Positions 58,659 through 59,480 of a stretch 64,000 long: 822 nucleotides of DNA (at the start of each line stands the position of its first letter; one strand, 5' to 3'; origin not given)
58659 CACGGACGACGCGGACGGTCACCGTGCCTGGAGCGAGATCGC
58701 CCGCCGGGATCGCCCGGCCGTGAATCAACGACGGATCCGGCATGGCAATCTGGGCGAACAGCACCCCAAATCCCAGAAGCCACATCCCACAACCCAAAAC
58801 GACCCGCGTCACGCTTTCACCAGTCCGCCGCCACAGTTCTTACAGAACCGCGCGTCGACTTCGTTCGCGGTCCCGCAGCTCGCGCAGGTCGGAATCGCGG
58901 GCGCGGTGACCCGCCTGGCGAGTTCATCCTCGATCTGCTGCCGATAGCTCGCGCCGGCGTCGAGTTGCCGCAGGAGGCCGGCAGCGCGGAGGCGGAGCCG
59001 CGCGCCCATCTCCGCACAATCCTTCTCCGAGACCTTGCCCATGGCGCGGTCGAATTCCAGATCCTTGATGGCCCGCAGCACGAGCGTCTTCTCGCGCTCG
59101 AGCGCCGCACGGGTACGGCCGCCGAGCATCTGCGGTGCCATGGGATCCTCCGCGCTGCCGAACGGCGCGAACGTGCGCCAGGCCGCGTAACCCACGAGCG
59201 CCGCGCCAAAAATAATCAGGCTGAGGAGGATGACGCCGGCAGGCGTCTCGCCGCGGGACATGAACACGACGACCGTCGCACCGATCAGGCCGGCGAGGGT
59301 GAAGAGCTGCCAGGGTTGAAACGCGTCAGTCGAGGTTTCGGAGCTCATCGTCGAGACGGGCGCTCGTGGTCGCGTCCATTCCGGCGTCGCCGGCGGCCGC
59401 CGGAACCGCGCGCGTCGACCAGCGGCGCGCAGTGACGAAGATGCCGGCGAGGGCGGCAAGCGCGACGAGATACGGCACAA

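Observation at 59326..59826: CcmH-like domain fused in frame to CcmF, with CxCxC instead of the CxxC redox motif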

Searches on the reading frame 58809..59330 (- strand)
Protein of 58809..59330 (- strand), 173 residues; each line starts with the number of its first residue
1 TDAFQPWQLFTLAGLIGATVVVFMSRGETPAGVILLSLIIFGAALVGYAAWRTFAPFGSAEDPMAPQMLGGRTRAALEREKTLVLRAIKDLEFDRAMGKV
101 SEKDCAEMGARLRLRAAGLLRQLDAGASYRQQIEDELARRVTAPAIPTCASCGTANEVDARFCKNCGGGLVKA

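Call 3: search_protein_families(library=pfam, proteins=[window:58809-59330:-], max_evalue=0.01)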
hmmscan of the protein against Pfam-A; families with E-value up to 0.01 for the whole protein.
window:58809-59330:- (173 aa): 6 families
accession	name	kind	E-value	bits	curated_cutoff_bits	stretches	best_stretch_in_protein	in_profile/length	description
PF24463.1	DUF7577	-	4.4e-07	29.8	28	1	148-170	4-26/27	Domain of unknown function (DUF7577)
PF13240.11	Zn_Ribbon_1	-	0.00011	22.4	25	1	149-167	2-20/23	zinc-ribbon domain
PF13248.11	Zn_ribbon_3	-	0.00012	21.8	27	1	149-169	5-25/26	zinc-ribbon domain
PF12773.13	DZR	-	0.00046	20.7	27.3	1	148-167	26-45/45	Double zinc ribbon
PF14952.11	zf-tcix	-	0.00095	19.1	31.2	1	139-165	3-29/42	Putative treble-clef, zinc-finger, Zn-binding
PF17032.10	Zn_ribbon_15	-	0.0079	17.4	28.9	1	146-167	52-73/73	zinc-ribbon family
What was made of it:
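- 58809..59348 (-): Conserved operon gene encoding a two-TM protein with a C-terminal zinc ribbon (179 aa). Its ATG overlaps the ccmF-H stop by 23 nt. Zinc-ribbon and DUF7577 hits (call 3).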

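Call 4: search_protein_families(library=ncbifam, proteins=[window:58809-59330:-], max_evalue=0.01)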
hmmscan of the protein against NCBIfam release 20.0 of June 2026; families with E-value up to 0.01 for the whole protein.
window:58809-59330:- (173 aa): 0 families
